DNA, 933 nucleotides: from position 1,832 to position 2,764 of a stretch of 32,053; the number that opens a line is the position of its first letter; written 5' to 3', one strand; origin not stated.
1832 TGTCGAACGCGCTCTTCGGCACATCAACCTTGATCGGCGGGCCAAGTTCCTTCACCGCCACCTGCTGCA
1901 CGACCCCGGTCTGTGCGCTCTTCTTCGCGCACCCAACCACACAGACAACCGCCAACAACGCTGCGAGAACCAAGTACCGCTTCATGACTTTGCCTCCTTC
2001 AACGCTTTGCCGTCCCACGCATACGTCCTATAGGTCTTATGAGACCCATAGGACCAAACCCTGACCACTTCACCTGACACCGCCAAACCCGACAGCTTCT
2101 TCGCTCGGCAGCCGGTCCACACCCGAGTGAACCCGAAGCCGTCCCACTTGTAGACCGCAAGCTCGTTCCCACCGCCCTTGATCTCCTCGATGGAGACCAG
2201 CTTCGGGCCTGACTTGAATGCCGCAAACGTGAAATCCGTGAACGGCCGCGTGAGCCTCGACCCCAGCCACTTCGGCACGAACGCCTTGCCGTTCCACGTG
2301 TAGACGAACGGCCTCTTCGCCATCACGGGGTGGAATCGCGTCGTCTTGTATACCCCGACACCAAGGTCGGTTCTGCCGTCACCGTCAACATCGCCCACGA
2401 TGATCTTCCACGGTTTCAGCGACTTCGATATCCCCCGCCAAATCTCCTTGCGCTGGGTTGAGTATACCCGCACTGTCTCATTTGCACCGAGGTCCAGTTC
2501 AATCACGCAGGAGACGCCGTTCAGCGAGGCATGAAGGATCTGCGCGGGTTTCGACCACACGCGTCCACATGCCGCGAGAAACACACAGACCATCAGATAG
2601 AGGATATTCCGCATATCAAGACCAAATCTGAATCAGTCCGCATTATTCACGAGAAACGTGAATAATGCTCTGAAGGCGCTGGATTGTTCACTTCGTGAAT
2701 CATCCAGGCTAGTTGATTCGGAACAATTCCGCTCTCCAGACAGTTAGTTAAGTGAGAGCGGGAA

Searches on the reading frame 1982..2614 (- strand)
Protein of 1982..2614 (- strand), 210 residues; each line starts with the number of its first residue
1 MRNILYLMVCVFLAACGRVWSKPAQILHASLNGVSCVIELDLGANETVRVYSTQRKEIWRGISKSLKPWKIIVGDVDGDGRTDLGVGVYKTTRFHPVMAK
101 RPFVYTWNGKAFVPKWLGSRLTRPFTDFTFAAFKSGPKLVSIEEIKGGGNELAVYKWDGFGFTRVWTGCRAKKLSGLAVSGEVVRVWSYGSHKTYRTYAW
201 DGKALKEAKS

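Call 8: search_protein_families(library=pfam, proteins=[window:1982-2614:-], max_evalue=0.01)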
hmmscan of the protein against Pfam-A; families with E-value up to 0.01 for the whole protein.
window:1982-2614:- (210 aa): 2 families
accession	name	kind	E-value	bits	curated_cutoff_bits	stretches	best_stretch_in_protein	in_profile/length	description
PF13517.12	FG-GAP_3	-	0.00031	21.7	26.9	1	61-84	36-59/61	FG-GAP-like repeat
PF01839.29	FG-GAP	-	0.0025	18.1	22.1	1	70-87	4-21/37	FG-GAP repeat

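Call 29: find_encoding_contigs(protein=window:1982-2614:-, flank=10000, max_places=6)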
Protein window:1982-2614:- (210 aa): 2 contigs read that carry it; 2 places shown.
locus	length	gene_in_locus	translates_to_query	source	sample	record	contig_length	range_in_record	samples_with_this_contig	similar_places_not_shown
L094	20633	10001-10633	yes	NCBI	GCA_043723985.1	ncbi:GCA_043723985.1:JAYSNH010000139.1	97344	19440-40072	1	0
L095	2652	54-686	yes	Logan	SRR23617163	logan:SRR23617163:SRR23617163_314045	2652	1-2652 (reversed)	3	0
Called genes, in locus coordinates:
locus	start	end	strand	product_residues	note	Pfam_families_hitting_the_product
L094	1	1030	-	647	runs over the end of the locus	PF04851:ResIII (faint), PF00270:DEAD (weak), PF06733:DEAD_2, PF13307:Helicase_C_2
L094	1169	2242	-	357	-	PF13490:zf-HC2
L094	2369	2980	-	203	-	PF04542:Sigma70_r2, PF08281:Sigma70_r4_2, PF04545:Sigma70_r4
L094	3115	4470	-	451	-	PF02878:PGM_PMM_I, PF02879:PGM_PMM_II, PF02880:PGM_PMM_III, PF00408:PGM_PMM_IV (weak)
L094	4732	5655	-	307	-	PF00891:Methyltransf_2, PF08242:Methyltransf_12 (weak), PF13649:Methyltransf_25 (weak)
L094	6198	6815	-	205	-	PF19865:DUF6338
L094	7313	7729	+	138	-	-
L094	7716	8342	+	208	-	-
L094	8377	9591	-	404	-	PF01208:URO-D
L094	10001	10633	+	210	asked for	-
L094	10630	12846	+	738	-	PF11369:DUF3160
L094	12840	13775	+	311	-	PF09587:PGA_cap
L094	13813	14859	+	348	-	PF01408:GFO_IDH_MocA, PF22725:GFO_IDH_MocA_C3 (weak)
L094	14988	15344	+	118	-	PF00190:Cupin_1 (weak), PF07883:Cupin_2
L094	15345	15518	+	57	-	PF15919:HicB_lk_antitox (weak)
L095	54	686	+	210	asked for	-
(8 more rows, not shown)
